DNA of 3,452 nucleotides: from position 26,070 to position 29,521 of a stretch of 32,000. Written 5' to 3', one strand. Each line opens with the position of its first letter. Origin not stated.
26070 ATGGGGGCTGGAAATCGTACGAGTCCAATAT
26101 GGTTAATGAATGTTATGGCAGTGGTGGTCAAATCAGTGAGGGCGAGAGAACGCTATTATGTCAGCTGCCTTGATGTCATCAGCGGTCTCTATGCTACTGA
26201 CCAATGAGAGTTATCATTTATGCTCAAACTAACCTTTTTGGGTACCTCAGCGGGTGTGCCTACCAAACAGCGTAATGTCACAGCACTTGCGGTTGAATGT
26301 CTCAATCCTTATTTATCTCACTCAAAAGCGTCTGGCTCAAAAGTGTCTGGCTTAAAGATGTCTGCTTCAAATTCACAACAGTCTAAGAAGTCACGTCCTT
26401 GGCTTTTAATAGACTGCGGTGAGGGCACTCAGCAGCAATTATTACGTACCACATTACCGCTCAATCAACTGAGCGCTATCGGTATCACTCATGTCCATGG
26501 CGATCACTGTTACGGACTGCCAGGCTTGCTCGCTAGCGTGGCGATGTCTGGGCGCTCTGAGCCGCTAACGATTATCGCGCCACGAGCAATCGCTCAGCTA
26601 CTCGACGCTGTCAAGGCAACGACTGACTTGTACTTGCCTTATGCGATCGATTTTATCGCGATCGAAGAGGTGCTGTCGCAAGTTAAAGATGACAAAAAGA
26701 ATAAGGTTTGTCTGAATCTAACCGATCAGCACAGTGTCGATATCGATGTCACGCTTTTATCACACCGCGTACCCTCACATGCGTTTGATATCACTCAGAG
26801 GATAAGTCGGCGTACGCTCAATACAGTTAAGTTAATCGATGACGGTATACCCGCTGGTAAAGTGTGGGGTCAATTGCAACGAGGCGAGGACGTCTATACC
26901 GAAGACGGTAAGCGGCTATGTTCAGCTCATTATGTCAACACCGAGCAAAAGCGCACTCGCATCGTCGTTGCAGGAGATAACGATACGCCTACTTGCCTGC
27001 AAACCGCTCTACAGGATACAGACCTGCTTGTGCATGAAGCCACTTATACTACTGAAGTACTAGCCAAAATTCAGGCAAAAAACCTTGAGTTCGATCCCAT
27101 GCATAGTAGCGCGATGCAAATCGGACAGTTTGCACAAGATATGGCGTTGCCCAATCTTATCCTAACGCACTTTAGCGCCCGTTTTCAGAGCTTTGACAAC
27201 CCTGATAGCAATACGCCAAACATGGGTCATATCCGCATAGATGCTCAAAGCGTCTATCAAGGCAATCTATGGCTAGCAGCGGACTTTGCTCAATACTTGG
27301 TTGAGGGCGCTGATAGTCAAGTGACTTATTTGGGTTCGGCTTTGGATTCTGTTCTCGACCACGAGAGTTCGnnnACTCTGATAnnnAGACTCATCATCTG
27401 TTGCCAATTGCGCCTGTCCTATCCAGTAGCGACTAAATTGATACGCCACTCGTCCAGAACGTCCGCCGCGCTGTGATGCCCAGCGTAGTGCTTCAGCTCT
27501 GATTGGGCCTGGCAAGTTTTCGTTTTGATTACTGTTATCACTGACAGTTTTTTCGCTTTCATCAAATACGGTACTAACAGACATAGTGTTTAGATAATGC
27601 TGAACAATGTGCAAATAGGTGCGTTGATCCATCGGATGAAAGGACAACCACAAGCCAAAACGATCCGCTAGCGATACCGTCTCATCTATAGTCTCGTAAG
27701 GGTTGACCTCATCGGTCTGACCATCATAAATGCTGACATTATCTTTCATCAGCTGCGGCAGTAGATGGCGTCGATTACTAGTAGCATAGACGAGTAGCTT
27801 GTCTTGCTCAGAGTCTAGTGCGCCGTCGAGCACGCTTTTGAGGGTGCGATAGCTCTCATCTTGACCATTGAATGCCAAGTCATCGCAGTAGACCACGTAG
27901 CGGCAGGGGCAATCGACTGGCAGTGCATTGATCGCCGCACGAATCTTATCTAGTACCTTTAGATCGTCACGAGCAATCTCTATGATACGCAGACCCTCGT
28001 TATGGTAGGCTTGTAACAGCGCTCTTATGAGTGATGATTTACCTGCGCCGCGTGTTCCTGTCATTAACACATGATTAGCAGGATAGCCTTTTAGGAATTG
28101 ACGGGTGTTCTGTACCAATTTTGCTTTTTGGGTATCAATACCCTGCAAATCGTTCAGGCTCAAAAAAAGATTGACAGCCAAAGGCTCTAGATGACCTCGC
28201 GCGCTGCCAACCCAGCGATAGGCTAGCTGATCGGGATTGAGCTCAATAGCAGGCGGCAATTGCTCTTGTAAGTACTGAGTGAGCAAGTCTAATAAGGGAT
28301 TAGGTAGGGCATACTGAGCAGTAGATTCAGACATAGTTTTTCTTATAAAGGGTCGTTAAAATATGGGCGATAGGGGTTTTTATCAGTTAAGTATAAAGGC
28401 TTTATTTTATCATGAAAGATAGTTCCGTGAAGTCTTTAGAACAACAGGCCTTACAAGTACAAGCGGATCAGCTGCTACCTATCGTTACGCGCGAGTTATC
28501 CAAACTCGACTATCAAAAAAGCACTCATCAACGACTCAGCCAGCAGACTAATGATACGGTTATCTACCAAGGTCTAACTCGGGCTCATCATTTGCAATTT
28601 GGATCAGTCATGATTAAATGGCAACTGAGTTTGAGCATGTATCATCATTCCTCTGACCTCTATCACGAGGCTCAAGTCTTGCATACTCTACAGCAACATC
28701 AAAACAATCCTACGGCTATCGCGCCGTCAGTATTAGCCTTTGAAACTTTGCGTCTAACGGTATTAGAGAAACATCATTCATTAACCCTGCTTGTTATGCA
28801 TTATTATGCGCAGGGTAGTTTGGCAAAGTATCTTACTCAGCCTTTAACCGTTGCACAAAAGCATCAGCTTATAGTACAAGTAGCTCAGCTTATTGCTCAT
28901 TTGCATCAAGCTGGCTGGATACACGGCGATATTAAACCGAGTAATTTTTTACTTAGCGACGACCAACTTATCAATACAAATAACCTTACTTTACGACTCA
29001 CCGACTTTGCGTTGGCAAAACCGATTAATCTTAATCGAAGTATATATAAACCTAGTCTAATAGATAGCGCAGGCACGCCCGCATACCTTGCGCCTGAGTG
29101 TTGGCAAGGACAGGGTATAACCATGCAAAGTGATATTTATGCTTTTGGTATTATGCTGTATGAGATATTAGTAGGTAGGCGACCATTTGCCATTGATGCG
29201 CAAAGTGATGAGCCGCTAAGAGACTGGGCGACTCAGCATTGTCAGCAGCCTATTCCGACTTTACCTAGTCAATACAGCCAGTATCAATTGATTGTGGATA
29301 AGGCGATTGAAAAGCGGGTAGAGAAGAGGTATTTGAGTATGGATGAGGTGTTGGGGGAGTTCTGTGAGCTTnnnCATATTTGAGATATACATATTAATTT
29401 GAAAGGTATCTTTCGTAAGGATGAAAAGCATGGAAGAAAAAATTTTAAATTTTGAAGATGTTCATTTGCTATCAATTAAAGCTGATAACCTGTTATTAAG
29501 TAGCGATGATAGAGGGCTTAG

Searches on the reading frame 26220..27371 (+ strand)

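Call 91: search_protein_families(library=pfam, proteins=[window:26220-27371:+], max_evalue=0.00001)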
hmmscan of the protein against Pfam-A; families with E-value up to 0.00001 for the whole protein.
window:26220-27371:+ (384 aa): 2 families
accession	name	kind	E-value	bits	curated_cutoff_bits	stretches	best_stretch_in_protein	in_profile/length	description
PF12706.13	Lactamase_B_2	-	6.3e-13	49.2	27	1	61-130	2-72/200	Beta-lactamase superfamily domain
PF00753.33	Lactamase_B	-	1.5e-07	32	22.7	1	60-112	16-72/196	Metallo-beta-lactamase superfamily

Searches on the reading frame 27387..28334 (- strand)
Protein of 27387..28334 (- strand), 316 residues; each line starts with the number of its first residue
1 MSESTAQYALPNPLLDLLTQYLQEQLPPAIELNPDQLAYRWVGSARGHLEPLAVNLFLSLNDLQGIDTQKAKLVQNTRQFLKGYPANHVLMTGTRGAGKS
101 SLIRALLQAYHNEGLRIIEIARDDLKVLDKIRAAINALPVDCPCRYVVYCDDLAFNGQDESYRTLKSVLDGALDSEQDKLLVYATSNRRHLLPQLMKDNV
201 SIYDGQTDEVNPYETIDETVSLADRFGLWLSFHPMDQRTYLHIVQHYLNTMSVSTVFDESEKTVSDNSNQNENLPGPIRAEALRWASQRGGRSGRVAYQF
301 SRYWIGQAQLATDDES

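Call 21: find_related_loci(query=window:27387-28334:-, collection=genome_contigs, flank=10000)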
Query window:27387-28334:- (316 aa) in genome_contigs; peptide patterns used: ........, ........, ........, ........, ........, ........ (x = any residue, [..] = any of these).
433 stretches matched a pattern; 376 encode a relative of the query (tblastn E <= 1e-3); the best 80 are kept; 80 distinct loci.
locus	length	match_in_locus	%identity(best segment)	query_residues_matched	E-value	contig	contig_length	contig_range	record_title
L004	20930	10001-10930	86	1-315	1e-177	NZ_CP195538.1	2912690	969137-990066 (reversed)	Psychrobacter sp. DM8 chromosome, complete genome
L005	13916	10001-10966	80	1-314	1e-171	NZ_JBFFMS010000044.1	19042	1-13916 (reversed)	MAG: Psychrobacter sp. isolate Mix_mud18.2022.04.53 k141_1909409_length_19042_cov_14.4244, whole genome shotgun sequence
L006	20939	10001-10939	81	2-314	2e-171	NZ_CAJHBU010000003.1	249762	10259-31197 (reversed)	Psychrobacter vallis isolate Psychrobacter vallis CMS39, whole genome shotgun sequence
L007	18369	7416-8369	81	1-314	5e-171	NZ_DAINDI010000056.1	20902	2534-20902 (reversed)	MAG: Psychrobacter sp. isolate CTOTU49587 NODE_332_length_20902_cov_2.731856, whole genome shotgun sequence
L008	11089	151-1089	81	2-314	4e-171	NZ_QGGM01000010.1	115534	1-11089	Psychrobacter immobilis strain DSM 7229 Ga0215685_110, whole genome shotgun sequence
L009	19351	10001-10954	81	1-314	8e-171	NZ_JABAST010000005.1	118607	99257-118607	Psychrobacter faecalis strain DSM 14664 NODE_5_length_118607_cov_242.717, whole genome shotgun sequence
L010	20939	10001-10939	81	2-314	9e-171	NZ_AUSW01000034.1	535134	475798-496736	Psychrobacter aquaticus CMS 56 contig00001, whole genome shotgun sequence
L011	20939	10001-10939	80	2-314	8e-171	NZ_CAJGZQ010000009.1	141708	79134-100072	Psychrobacter immobilis isolate Psychrobacter immobilis 1617, whole genome shotgun sequence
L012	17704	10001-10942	81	3-314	2e-170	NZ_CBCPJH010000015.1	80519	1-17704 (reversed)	Psychrobacter glacincola strain SF1672 isolate SF1672 14, whole genome shotgun sequence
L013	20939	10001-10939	80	2-314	4e-170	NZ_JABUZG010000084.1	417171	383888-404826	Psychrobacter sp. PG1 NODE_98_length_417148_cov_34.280891, whole genome shotgun sequence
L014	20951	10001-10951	80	1-314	3e-170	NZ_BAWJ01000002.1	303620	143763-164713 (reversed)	Psychrobacter sp. JCM 18903, whole genome shotgun sequence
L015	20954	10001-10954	80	1-314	3e-170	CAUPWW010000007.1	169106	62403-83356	MAG TPA_asm: uncultured Psychrobacter sp. isolate ERR9968823_bin.9_MetaWRAP_v1.3_MAG genome assembly, contig: ERZ2161603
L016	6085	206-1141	80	2-315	2e-171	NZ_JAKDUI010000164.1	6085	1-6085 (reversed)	MAG: Psychrobacter sp. isolate 96_S83 96_S83_NODE_2271_length_6085_cov_7.104643, whole genome shotgun sequence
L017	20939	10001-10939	79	2-314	1e-169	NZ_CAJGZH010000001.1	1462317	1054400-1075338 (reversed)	Psychrobacter glacincola isolate Psychrobacter glacincola 1447, whole genome shotgun sequence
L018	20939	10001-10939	79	2-314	9e-170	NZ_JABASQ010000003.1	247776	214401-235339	Psychrobacter cibarius strain DSM 16327 NODE_3_length_247776_cov_356.961, whole genome shotgun sequence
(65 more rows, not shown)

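Call 91: search_protein_families(library=pfam, proteins=[window:27387-28334:-], max_evalue=0.00001)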
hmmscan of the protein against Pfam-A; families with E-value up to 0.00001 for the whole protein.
window:27387-28334:- (316 aa): 2 families
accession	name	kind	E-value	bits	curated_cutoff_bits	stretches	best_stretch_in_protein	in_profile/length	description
PF05673.19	DUF815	-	1.4e-85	286.9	23.8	1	37-307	4-248/249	Protein of unknown function (DUF815)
PF13191.12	AAA_16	-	5.3e-06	27.5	32.6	0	68-131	7-73/167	AAA ATPase domain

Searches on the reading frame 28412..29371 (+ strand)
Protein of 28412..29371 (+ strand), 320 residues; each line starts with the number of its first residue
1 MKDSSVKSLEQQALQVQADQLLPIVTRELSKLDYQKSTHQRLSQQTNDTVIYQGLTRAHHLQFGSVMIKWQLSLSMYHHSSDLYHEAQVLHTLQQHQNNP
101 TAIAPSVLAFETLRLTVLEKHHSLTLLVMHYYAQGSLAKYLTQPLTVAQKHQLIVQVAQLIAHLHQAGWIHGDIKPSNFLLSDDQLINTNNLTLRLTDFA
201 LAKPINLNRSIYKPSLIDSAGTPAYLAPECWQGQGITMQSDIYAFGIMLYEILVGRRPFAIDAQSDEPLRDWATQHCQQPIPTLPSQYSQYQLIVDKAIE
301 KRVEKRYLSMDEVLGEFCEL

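Call 91: search_protein_families(library=pfam, proteins=[window:28412-29371:+], max_evalue=0.00001)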
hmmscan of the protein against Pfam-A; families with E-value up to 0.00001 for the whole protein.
window:28412-29371:+ (320 aa): 4 families
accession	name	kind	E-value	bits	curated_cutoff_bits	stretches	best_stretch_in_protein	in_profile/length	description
PF00069.31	Pkinase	-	2.2e-30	106.4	31.7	1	83-312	45-256/263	Protein kinase domain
PF07714.23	PK_Tyr_Ser-Thr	-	3e-27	96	23.1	1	49-283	13-227/258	Protein tyrosine and serine/threonine kinase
PF06293.20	Kdo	-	4.5e-08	33.2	21.3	1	126-203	94-170/207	Lipopolysaccharide kinase (Kdo/WaaP) family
PF14531.12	Kinase-like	-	7.1e-07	29.2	25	1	143-282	140-271/289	Kinase-like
